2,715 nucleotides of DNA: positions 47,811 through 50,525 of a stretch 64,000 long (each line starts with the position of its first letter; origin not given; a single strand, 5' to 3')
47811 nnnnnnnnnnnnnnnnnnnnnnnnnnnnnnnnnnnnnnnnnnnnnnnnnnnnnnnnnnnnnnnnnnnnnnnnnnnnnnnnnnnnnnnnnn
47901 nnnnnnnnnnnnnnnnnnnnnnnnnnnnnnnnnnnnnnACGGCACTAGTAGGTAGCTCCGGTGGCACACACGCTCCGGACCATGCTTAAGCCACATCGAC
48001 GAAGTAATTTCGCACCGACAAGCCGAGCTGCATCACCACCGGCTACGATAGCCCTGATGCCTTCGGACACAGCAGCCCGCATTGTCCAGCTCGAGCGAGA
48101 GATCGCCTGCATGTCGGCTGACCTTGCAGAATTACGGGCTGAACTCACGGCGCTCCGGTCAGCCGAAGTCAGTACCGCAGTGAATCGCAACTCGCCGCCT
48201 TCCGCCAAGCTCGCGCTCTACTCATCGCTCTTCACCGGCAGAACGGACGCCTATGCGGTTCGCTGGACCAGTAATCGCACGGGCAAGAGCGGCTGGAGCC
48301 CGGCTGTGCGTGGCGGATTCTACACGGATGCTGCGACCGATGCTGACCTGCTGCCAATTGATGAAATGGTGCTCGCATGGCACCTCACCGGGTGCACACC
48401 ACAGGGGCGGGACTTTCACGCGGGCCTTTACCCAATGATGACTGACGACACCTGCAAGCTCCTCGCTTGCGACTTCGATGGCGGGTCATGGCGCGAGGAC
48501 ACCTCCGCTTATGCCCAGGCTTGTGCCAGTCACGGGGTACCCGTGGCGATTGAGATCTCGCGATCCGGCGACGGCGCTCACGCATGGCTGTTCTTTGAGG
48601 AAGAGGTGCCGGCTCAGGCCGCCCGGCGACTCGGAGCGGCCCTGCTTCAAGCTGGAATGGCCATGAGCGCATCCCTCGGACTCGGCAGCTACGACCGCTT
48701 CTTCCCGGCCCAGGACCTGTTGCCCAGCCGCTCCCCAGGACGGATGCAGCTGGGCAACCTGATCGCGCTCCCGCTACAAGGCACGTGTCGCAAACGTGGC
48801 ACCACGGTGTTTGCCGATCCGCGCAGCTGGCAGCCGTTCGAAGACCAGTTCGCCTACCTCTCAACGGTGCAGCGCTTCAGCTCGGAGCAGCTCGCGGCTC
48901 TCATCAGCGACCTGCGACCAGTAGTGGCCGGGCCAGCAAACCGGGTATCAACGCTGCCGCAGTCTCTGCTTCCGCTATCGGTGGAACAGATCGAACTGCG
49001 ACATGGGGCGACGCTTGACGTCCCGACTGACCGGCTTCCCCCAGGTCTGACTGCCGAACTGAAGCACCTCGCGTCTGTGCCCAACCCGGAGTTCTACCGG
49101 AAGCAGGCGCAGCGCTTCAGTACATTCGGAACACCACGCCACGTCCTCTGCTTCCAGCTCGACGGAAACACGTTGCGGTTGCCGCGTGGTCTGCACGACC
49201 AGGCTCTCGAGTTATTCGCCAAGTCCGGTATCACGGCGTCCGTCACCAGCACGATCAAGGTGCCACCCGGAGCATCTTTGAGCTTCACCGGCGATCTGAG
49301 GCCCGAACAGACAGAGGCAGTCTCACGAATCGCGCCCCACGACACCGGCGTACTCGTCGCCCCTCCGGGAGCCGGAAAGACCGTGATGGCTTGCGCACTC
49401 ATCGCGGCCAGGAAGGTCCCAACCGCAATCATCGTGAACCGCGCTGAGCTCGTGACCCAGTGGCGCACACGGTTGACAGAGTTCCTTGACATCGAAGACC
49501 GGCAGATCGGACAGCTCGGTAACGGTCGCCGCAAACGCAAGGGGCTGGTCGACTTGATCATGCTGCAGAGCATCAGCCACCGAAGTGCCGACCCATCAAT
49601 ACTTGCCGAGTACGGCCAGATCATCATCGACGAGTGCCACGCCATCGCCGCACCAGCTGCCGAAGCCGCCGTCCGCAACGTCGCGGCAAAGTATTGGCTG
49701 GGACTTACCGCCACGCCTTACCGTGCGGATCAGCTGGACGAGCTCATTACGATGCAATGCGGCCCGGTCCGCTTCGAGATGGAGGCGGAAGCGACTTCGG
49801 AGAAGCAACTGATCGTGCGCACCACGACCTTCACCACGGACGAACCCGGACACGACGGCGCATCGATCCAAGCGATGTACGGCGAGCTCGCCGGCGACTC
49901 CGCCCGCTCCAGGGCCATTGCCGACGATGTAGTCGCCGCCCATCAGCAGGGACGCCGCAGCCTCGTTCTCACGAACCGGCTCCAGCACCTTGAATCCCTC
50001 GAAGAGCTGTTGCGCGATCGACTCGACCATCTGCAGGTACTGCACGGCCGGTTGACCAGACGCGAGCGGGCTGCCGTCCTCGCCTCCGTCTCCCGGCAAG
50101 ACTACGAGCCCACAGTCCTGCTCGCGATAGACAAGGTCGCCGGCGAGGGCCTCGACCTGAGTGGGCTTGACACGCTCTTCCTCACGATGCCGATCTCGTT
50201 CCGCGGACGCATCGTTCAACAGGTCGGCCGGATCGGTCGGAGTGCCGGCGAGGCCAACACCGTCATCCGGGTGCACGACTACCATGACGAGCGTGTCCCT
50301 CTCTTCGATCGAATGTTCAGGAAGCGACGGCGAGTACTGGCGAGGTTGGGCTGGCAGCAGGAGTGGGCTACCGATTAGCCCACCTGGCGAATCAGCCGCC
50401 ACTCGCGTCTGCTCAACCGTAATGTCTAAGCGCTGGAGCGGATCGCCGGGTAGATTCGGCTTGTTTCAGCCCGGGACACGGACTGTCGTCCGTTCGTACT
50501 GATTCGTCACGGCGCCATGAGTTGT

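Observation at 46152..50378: AEP primase-polymerase / SF2 helicase fusion divergently paired with darTG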

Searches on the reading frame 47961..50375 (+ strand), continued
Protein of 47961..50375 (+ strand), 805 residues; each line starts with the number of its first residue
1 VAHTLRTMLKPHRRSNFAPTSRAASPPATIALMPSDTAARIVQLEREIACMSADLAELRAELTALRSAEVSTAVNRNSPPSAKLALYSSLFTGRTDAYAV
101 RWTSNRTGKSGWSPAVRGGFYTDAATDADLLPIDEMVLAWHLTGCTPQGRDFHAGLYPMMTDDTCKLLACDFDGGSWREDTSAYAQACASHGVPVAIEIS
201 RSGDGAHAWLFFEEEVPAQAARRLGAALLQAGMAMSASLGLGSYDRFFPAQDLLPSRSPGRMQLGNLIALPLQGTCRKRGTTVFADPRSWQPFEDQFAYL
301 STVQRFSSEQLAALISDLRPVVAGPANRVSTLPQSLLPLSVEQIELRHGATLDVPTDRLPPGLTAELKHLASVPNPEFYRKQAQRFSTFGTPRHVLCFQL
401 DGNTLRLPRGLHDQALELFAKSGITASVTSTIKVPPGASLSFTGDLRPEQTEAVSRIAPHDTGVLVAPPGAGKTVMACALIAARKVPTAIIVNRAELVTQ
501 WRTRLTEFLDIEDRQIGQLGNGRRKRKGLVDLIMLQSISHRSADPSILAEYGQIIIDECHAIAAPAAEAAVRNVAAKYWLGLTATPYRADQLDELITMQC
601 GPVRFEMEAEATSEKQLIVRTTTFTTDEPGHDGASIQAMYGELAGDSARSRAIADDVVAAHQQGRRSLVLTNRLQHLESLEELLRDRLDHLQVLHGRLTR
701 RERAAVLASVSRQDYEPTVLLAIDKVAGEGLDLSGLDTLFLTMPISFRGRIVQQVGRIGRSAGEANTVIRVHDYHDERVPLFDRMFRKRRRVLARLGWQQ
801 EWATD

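Call 76: get_annotated_region(hit=H76, flank=8000)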
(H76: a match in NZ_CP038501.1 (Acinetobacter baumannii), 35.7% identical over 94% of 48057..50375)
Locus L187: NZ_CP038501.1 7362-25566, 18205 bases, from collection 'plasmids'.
description: Acinetobacter baumannii strain CIAT758 plasmid unnamed1, complete sequence
organism: Acinetobacter baumannii (NCBI taxid 470)
taxonomy: Bacteria; Pseudomonadota; Gammaproteobacteria; Moraxellales; Moraxellaceae; Acinetobacter; Acinetobacter baumannii
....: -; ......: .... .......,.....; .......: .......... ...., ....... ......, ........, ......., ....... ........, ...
typing (MOB-suite, as given by PLSDB): non-mobilizable; replicon rep_cluster_1656
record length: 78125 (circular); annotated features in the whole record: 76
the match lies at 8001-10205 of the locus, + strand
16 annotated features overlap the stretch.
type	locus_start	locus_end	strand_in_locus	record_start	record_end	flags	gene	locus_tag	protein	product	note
CDS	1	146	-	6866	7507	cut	-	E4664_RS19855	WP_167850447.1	TetR/AcrR family transcriptional regulator C-terminal domain-containing protein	GO:0045892 - negative regulation of DNA-templated transcription [Evidence IEA]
predicted_resistance_gene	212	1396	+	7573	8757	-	tet(39)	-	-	tetracycline efflux MFS transporter Tet(39)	predicted by amrfinderplus; class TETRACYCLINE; identity 99.75%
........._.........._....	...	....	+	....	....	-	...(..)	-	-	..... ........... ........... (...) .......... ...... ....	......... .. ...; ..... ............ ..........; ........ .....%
CDS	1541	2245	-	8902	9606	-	-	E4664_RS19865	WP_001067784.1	IS6-like element IS1006 family transposase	GO:0006313 - DNA transposition [Evidence IEA]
CDS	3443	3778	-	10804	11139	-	tnpB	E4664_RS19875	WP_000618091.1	IS66 family insertion sequence element accessory protein TnpB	-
CDS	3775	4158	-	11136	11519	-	-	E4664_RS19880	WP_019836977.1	transposase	GO:0006313 - DNA transposition [Evidence IEA]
CDS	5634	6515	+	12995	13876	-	-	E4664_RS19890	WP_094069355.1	hypothetical protein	-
CDS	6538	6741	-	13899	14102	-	-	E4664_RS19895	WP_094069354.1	hypothetical protein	-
CDS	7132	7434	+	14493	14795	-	-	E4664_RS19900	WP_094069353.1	type II toxin-antitoxin system HigB family toxin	-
CDS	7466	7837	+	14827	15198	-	-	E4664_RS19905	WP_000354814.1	transcriptional regulator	-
CDS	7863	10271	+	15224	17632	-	-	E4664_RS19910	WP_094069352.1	DEAD/DEAH box helicase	-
CDS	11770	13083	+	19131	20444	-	-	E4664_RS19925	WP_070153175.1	AAA family ATPase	-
CDS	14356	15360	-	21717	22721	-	-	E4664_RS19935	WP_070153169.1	SEC-C domain-containing protein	-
CDS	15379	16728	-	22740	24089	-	-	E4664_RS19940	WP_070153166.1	type II toxin-antitoxin system HipA family toxin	-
CDS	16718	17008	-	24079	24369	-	-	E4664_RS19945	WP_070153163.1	helix-turn-helix transcriptional regulator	-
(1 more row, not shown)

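Call 82: search_protein_families(library=ncbifam, proteins=[L146:9280-9831:+, L188:11283-11846:+, L064:184-744:-, L137:1964-2338:+, L188:9077-10462:+], max_evalue=0.01)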
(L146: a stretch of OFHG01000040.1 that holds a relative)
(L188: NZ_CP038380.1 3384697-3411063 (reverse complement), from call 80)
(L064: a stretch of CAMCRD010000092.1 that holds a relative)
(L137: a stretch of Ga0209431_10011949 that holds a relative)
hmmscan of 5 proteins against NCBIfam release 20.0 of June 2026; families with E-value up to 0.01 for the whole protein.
L146:9280-9831:+ (183 aa): 1 family
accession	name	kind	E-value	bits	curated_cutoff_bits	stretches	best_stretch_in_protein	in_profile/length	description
TIGR03639.1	cas1_NMENI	exception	0.0057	16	120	1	47-84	210-248/278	type II CRISPR-associated endonuclease Cas1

L188:11283-11846:+ (187 aa): 0 families

L064:184-744:- (186 aa): 0 families

L137:1964-2338:+ (124 aa): 0 families

L188:9077-10462:+ (461 aa): 0 families

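Call 89: search_protein_families(library=padloc, proteins=[L095:9206-9832:+, L143:8647-9696:+, L109:7373-8356:+, L139:9469-9840:+], max_evalue=0.001)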
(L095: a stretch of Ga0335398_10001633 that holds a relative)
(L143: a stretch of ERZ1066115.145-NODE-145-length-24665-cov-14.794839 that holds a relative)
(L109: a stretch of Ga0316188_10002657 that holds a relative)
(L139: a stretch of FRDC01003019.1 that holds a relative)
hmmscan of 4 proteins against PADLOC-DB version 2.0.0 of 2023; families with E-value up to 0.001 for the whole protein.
L095:9206-9832:+ (208 aa): 9 families
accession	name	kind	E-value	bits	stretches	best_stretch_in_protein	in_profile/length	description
PDLC04839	PDC-S04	-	2.6e-17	61.2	1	63-183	55-181/205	-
PDLC04838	PDC-S04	-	2.1e-13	48.6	1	68-164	64-166/209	-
PDLC04840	PDC-S04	-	1.3e-11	42.7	1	66-190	73-201/227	-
PDLC03963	SoFic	-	2.7e-11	41.5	1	46-197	91-252/361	-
PDLC04841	PDC-S04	-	6.8e-11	40.3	1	71-187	144-252/292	-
PDLC04842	PDC-S04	-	1.6e-10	39.1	1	67-185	42-152/202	-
PDLC04836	PDC-S04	-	2.9e-07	27.9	1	84-192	112-216/244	-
PDLC04837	PDC-S04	-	3.1e-05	21.3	1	63-156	81-179/234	-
PDLC04966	PDC-S24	-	0.00011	19.2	1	51-161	217-337/497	-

L143:8647-9696:+ (349 aa): 7 families
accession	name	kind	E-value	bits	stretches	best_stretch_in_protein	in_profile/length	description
PDLC03963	SoFic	-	1.7e-62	209.9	1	14-334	26-341/361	-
PDLC04840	PDC-S04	-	2.1e-19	68.1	1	43-204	10-170/227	-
PDLC04836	PDC-S04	-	8.3e-19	65.7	1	49-203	30-182/244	-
PDLC04966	PDC-S24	-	1.2e-17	61.9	1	102-213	229-341/497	-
PDLC04837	PDC-S04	-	5.7e-17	59.8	1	50-203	31-178/234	-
PDLC04839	PDC-S04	-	1.6e-10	39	1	94-247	48-195/205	-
PDLC04838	PDC-S04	-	9.8e-06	23.5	1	185-216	139-170/209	-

L109:7373-8356:+ (327 aa): 40 families (the best 25 are shown)
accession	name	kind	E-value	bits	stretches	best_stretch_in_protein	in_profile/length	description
PDLC04965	PDC-S23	-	2.5e-141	468.8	1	2-325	2-325/327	-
PDLC04964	PDC-S23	-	1.8e-130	433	1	1-324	1-328/331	-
PDLC04963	PDC-S23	-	3.6e-124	412.3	1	4-325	3-309/312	-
PDLC04854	PDC-S05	-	4.1e-84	279.5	1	2-209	2-206/212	-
PDLC04848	PDC-S05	-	9.4e-77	256.5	2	1-187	1-183/291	-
PDLC04872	PDC-S05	-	8.5e-62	205.4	1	3-147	5-146/152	-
PDLC04876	PDC-S05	-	2.4e-55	184.9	1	3-163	8-166/174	-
PDLC04879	PDC-S05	-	4.2e-53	178.6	1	3-142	5-141/285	-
PDLC04858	PDC-S05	-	4.4e-53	176.7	1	2-133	2-132/138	-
PDLC04851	PDC-S05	-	8.5e-53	177.6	1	3-135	10-146/342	-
PDLC04852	PDC-S05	-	1.3e-52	176.9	1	3-142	11-147/346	-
PDLC04853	PDC-S05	-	1.4e-52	176.9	1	3-144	6-143/336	-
PDLC04870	PDC-S05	-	7.4e-49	164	1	4-131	10-134/214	-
PDLC04874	PDC-S05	-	1.4e-48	162.6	1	4-140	7-138/165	-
PDLC04843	PDC-S05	-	4.2e-46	155.7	1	3-130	6-130/330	-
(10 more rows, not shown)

L139:9469-9840:+ (123 aa): 0 families

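Call 91: find_encoding_contigs(protein=P0025, flank=7000, max_places=5)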
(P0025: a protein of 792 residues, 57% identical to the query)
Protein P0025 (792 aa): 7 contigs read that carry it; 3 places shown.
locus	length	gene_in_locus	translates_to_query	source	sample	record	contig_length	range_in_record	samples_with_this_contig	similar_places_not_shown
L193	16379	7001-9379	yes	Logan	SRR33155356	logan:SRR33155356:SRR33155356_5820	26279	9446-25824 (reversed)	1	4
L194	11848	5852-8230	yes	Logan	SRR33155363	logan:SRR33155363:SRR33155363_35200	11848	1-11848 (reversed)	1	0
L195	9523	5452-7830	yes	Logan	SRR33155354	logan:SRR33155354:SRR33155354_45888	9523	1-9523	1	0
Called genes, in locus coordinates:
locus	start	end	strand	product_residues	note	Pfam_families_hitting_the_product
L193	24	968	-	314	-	PF06189:5-nucleotidase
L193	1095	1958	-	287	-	PF00175:NAD_binding_1, PF10418:DHODB_Fe-S_bind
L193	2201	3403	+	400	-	PF13581:HATPase_c_2 (weak), PF02518:HATPase_c (weak)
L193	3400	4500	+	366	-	PF26994:DUF8320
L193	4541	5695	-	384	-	PF13173:AAA_14, PF13635:DUF4143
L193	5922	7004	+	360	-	PF13784:Fic_N, PF02661:Fic, PF21248:SoFic-like_C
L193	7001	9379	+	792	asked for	PF22548:AEP-TOTE, PF04851:ResIII, PF00271:Helicase_C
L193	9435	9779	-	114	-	-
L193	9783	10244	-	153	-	-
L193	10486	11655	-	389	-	-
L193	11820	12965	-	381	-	PF13183:Fer4_8 (faint), PF13746:Fer4_18 (faint), PF12838:Fer4_7 (faint), PF13534:Fer4_17 (faint), PF13237:Fer4_10 (faint), PF17179:Fer4_22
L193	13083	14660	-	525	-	PF24389:ORC-CDC6-like (faint)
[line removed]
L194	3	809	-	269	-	?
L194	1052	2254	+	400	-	PF13581:HATPase_c_2 (weak), PF02518:HATPase_c (weak)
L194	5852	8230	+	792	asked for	PF22548:AEP-TOTE, PF04851:ResIII, PF00271:Helicase_C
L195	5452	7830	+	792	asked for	PF22548:AEP-TOTE, PF04851:ResIII, PF00271:Helicase_C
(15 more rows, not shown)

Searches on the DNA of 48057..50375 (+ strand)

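Call 79: search_dna_similar(query=L186:7908-10274:+, collection=ecoli_genomes, mode=near, max_rows=20, rows=spread)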
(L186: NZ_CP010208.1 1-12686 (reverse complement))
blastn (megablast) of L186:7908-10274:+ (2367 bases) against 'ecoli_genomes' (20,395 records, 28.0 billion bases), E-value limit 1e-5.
Records with a match: 878; places in all: 908; records where one place covers at least 80% of the query: 685.
Genomes with a match: 876 of 5426; with a place that covers at least 80% of the query: 684. Places per genome that has any: lowest 1, median 1, highest 3. On chromosomes: 901 places; on plasmids: 7.
Best place of each record, by identity: >=99% 8; 95-99% 727; 90-95% 16; 80-90% 125; 60-80% 2.
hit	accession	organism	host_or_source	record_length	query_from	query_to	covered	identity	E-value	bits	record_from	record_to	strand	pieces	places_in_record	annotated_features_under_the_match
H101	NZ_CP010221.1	Escherichia coli strain M19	mouse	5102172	1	2367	100%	100.0%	0e+0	4372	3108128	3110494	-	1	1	TOTE conflict system archaeo-eukaryotic primase domain-containing ...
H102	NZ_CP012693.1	Escherichia coli strain FORC_028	Homo sapiens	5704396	1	2367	100%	96.5%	0e+0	3917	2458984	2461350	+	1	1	TOTE conflict system archaeo-eukaryotic primase domain-containing ...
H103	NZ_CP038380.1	Escherichia coli O157:H7 strain E32511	Homo sapiens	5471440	1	2367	100%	96.5%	0e+0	3917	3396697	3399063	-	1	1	TOTE conflict system archaeo-eukaryotic primase domain-containing ...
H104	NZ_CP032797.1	Escherichia coli strain ERL06-2497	bovine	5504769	1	2367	100%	96.5%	0e+0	3917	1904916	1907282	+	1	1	TOTE conflict system archaeo-eukaryotic primase domain-containing ...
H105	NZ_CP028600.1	Escherichia coli strain 147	cattle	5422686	1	2367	100%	96.5%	0e+0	3917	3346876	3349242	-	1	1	TOTE conflict system archaeo-eukaryotic primase domain-containing ...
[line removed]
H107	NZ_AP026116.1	Escherichia coli strain CEC13002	Homo sapiens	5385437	1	2367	100%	96.5%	0e+0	3917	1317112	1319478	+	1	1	TOTE conflict system archaeo-eukaryotic primase domain-containing ...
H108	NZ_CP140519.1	Escherichia coli strain PNUSAE151637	Homo sapiens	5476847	1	2367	100%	96.5%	0e+0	3917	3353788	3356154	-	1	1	TOTE conflict system archaeo-eukaryotic primase domain-containing ...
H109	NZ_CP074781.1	Escherichia coli strain 96_1414B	Homo sapiens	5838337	1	2367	100%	96.5%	0e+0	3917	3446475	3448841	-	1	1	TOTE conflict system archaeo-eukaryotic primase domain-containing ...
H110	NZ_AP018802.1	Escherichia coli strain E2863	Bos taurus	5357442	1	2367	100%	96.5%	0e+0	3912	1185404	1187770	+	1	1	TOTE conflict system archaeo-eukaryotic primase domain-containing ...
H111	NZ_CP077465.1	Escherichia coli O111:H8 strain 8E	Homo sapiens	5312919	1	2367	100%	96.5%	0e+0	3912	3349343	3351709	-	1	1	TOTE conflict system archaeo-eukaryotic primase domain-containing ...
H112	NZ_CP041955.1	Escherichia coli strain EC2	Homo sapiens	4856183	1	2345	99%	96.3%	0e+0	3849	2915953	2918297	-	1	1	TOTE conflict system archaeo-eukaryotic primase domain-containing ...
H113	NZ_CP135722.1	Escherichia coli strain TUM1223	missing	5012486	1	2345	99%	96.3%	0e+0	3861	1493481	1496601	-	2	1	DEAD/DEAH box helicase family protein | TOTE conflict system archaeo-eukaryotic primase domain-containing ... | IS1 family transposase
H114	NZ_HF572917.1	Escherichia coli strain HUSEC2011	Homo sapiens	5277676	1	2339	99%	96.4%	0e+0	3849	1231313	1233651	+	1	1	TOTE conflict system archaeo-eukaryotic primase domain-containing ...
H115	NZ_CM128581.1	Escherichia coli strain 700462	Homo sapiens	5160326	1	2339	99%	96.3%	0e+0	3843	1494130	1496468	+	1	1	TOTE conflict system archaeo-eukaryotic primase domain-containing ...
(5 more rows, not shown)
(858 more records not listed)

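Call 80: get_annotated_region(hit=H103, flank=12000)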
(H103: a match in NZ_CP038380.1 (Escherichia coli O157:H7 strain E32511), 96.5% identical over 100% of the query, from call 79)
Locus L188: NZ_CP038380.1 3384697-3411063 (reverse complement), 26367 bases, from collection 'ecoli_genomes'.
description: Escherichia coli O157:H7 strain E32511 chromosome, complete genome
organism: Escherichia coli O157:H7 strain E32511 (NCBI taxid 83334)
replicon: chromosome; assembly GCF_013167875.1
host: Homo sapiens; source: missing; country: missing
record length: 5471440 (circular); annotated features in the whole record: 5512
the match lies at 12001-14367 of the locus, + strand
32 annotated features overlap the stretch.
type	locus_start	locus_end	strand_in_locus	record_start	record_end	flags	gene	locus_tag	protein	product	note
CDS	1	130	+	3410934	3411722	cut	-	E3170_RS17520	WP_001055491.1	outer membrane lipoprotein-sorting protein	-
CDS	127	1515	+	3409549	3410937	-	-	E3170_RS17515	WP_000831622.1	hypothetical protein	-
CDS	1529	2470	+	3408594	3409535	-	-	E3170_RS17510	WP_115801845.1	ACP S-malonyltransferase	-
CDS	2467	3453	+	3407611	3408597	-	ycdU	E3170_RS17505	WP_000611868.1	protein YcdU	-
CDS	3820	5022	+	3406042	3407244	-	-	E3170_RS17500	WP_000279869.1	tyrosine-type recombinase/integrase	-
CDS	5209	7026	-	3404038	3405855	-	-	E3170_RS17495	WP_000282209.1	hypothetical protein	-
CDS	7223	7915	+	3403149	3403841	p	-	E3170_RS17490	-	IS1 family transposase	frameshifted; internal stop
CDS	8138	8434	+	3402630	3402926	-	-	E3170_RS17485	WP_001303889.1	helix-turn-helix transcriptional regulator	-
CDS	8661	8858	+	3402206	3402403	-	-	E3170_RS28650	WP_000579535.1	DUF3987 domain-containing protein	-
CDS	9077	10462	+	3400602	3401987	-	-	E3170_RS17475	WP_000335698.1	YfjI family protein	-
CDS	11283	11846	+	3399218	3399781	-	-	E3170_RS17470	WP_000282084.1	inovirus-type Gp2 protein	-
CDS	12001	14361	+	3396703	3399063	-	-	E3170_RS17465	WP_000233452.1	TOTE conflict system archaeo-eukaryotic primase domain-containing protein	-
CDS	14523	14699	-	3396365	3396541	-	-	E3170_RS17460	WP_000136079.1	hypothetical protein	-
CDS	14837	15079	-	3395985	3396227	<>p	-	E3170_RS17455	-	IS30 family transposase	incomplete; partial in the middle of a contig; missing N-terminus and C-terminus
CDS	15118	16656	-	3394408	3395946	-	-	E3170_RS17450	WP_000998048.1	IS66-like element ISEc8 family transposase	-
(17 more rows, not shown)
